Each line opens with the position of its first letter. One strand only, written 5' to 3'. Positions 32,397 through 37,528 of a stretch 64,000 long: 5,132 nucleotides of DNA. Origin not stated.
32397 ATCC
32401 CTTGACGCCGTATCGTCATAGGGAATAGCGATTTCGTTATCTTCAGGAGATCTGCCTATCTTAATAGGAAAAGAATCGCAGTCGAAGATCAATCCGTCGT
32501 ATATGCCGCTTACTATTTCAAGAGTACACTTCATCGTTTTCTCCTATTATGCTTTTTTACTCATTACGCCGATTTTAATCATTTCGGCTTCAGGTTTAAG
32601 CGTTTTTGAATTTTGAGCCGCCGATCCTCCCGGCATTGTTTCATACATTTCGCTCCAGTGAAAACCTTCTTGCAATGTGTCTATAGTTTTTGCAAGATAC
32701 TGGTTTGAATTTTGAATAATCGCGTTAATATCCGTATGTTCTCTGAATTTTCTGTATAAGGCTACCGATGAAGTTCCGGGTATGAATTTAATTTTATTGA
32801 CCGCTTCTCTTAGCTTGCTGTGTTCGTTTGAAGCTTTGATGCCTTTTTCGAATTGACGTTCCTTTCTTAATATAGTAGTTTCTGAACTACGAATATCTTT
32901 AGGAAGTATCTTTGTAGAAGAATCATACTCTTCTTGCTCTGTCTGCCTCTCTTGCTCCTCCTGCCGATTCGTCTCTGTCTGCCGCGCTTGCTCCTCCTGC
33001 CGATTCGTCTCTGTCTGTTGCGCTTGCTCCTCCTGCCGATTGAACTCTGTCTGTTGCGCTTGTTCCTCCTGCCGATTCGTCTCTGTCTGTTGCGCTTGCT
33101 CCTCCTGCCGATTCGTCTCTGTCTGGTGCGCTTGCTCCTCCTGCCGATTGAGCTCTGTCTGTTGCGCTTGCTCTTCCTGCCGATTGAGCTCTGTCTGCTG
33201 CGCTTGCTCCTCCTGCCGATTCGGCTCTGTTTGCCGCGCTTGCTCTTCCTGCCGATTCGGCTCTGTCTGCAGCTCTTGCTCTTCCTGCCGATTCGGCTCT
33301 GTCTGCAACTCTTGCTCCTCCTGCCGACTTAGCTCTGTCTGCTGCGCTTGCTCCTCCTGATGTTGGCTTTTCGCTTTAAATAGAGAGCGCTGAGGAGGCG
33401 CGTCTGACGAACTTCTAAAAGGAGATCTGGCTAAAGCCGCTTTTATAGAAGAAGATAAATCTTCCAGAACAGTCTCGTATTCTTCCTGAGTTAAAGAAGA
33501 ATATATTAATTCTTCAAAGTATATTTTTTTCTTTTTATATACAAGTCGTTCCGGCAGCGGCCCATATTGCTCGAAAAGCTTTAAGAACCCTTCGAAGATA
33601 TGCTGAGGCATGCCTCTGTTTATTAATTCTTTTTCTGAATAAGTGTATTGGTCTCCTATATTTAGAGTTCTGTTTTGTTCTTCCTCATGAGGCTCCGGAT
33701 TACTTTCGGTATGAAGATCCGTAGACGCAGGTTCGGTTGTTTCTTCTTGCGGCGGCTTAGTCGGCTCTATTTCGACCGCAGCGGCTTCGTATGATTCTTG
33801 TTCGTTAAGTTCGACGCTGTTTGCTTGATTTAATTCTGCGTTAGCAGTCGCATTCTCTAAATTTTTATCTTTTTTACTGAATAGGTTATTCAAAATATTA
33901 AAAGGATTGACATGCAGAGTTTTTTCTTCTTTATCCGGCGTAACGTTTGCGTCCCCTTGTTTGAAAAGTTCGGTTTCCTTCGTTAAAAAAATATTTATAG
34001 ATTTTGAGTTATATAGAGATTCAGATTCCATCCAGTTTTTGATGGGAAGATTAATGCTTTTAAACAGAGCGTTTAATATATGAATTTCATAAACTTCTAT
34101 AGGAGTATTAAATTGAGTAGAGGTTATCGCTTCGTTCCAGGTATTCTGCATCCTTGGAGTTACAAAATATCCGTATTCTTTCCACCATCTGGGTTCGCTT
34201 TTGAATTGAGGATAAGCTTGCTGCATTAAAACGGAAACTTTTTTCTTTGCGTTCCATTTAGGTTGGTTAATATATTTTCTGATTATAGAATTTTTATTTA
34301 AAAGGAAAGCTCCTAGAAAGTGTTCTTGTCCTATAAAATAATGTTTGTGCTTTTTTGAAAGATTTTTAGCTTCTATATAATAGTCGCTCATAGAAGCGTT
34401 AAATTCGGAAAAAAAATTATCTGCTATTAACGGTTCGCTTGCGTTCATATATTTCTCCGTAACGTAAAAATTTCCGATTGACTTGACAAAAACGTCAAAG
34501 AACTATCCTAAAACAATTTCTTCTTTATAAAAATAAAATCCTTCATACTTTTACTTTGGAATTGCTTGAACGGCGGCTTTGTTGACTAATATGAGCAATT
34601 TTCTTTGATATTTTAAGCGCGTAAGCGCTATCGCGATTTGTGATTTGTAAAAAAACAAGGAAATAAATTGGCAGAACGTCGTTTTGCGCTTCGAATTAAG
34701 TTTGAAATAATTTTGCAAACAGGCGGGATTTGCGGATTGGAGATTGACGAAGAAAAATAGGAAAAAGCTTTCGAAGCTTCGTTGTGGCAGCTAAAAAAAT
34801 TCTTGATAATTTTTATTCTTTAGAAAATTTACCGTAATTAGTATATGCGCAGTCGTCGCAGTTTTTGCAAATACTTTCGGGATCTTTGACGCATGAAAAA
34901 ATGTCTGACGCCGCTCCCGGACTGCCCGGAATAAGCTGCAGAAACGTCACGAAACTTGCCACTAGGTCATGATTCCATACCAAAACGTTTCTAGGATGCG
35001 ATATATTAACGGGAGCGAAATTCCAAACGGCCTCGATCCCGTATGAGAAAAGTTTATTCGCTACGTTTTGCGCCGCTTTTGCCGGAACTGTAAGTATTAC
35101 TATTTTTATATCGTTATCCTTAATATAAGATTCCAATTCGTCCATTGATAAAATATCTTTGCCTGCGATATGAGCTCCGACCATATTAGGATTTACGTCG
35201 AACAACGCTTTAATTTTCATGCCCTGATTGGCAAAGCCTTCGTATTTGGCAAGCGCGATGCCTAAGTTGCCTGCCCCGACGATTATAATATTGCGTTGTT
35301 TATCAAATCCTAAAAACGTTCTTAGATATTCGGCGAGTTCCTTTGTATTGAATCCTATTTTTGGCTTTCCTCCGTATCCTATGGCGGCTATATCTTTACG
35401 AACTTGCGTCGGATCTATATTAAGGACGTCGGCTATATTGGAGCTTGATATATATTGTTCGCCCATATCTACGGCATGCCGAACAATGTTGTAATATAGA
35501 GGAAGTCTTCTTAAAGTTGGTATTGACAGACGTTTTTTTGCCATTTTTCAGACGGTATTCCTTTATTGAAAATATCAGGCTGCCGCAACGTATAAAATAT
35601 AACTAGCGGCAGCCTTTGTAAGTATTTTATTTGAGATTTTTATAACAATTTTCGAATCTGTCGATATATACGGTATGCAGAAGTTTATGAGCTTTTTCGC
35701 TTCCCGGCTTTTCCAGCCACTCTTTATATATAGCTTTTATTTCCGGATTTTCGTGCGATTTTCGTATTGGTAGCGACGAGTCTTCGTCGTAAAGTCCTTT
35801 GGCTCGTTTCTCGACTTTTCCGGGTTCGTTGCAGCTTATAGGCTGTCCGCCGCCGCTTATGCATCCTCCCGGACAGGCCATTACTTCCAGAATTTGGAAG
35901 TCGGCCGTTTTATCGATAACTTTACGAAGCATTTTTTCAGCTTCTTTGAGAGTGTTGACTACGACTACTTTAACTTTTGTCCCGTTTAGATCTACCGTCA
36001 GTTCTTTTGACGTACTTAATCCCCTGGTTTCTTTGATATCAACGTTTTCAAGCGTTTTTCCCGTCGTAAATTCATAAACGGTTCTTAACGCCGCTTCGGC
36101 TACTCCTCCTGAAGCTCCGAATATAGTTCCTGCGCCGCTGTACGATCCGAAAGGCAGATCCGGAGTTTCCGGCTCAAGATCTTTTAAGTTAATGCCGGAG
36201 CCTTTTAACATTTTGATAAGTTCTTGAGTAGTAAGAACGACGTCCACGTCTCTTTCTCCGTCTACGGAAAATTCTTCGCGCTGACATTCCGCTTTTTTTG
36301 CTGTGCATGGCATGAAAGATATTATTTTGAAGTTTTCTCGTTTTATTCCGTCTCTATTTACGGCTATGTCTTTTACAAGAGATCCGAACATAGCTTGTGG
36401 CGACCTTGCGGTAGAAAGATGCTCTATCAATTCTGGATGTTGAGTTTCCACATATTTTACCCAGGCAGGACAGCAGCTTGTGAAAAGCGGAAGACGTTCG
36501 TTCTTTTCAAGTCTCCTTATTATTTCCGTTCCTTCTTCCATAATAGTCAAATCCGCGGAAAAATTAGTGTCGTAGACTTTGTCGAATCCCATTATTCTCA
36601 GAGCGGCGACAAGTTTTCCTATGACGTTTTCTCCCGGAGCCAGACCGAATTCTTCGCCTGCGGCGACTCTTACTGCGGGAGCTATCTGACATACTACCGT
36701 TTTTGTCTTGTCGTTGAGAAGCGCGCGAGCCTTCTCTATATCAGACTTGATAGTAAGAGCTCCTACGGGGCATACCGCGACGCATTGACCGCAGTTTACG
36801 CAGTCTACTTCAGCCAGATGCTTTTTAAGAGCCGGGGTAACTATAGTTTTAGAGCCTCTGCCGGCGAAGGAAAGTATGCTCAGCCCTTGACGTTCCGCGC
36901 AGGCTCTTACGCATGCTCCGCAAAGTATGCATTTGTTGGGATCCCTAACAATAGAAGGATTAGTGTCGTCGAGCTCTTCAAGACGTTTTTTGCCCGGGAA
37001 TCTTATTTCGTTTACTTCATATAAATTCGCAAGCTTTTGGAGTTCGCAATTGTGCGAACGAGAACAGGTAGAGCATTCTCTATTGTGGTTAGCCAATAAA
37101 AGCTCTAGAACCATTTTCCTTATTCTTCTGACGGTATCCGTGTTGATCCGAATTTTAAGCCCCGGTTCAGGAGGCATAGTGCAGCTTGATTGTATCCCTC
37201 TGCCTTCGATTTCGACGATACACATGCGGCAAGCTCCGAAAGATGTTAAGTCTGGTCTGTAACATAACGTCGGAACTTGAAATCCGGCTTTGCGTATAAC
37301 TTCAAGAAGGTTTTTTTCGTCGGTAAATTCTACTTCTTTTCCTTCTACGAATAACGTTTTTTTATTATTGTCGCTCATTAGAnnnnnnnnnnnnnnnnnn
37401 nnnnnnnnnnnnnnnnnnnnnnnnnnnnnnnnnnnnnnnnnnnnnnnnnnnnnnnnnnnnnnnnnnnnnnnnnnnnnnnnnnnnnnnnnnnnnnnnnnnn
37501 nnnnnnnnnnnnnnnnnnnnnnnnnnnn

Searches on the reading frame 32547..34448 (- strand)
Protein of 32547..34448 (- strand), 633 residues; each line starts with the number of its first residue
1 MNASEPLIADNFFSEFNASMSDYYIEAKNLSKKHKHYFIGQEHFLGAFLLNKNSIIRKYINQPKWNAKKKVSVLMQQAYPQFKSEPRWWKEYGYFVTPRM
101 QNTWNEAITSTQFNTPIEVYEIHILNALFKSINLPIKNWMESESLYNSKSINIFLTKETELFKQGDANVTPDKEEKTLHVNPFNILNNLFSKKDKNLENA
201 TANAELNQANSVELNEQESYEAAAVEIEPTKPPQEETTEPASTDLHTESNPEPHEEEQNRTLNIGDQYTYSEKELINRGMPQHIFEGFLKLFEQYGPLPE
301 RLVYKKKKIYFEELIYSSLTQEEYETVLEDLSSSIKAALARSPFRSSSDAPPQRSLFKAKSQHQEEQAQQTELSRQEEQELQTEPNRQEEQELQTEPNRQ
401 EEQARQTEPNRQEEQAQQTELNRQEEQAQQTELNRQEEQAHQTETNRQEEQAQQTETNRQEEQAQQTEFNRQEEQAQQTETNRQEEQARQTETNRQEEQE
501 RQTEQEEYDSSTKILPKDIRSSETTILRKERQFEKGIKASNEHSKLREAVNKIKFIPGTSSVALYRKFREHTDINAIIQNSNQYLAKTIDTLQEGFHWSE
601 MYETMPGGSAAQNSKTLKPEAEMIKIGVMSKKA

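Call 38: search_protein_families(library=pfam, proteins=[window:32547-34448:-], max_evalue=0.001)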
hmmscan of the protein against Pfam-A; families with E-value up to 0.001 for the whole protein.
window:32547-34448:- (633 aa): 1 family
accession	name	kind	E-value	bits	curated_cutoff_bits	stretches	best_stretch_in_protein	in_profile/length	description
PF02861.25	Clp_N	-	0.00044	20.8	20.7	0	27-60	1-34/53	Clp amino terminal domain, pathogenicity island component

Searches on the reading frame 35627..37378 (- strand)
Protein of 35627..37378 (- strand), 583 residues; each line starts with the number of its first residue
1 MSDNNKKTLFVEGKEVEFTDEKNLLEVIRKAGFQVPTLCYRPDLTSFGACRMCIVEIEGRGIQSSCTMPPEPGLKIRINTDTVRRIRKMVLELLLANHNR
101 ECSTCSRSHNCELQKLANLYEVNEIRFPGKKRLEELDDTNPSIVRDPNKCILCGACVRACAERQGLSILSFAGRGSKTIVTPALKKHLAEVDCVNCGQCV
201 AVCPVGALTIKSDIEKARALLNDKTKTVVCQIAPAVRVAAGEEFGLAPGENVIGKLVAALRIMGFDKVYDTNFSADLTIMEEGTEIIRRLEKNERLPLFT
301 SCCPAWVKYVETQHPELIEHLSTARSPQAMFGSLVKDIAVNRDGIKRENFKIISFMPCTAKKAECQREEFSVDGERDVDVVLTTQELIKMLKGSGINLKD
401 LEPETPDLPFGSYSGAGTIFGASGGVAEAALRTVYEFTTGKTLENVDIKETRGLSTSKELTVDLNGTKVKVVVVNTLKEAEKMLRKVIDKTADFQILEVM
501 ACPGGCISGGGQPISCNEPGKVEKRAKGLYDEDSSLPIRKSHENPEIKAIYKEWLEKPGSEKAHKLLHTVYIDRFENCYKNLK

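Call 38: search_protein_families(library=pfam, proteins=[window:35627-37378:-], max_evalue=0.001)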
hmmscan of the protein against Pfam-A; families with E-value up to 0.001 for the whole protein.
window:35627-37378:- (583 aa): 16 families
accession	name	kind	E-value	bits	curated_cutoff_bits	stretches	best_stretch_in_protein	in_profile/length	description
PF02906.19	Fe_hyd_lg_C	-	8.9e-92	307.6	22.1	1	226-510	1-245/245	Iron only hydrogenase large subunit, C-terminal domain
PF02256.22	Fe_hyd_SSU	-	5.4e-25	87.6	24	1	522-574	4-56/56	Iron hydrogenase small subunit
PF10588.14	NADH-G_4Fe-4S_3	-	2.1e-16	59.6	27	1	87-126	1-40/40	NADH-ubiquinone oxidoreductase-G iron-sulfur binding region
PF13510.11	Fer2_4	-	1.1e-14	54.6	22.8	1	8-80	5-81/82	2Fe-2S iron-sulfur cluster binding domain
PF12838.12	Fer4_7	-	6.7e-11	42.9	27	2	149-207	1-52/52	4Fe-4S dicluster domain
PF00037.32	Fer4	-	2.2e-10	40.3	21.1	2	192-209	7-24/24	4Fe-4S binding domain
PF22117.2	Fer4_Nqo3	-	1.7e-08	34.9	27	1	141-209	2-67/67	NADH-quinone oxidoreductase subunit 3, ferredoxin-like domain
PF13237.11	Fer4_10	-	1.3e-07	31.8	25.5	1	143-204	2-53/53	4Fe-4S dicluster domain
PF12837.12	Fer4_6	-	6.7e-07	29.4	25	1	143-162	2-21/24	4Fe-4S binding domain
PF14697.11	Fer4_21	-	7.4e-07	29.6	35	1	146-208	4-57/59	4Fe-4S dicluster domain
PF00111.32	Fer2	-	1.3e-05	25.5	21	1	10-65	2-55/77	2Fe-2S iron-sulfur cluster binding domain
PF13183.11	Fer4_8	-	8.3e-05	23.5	27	1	148-206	3-67/68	4Fe-4S dicluster domain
PF13187.11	Fer4_9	-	0.0001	22.7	27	1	191-207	35-51/52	4Fe-4S dicluster domain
PF12797.12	Fer4_2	-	0.00011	22.4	24.5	1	143-161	3-21/22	4Fe-4S binding domain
PF13484.11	Fer4_16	-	0.00033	21.8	30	1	193-222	2-32/66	4Fe-4S double cluster binding domain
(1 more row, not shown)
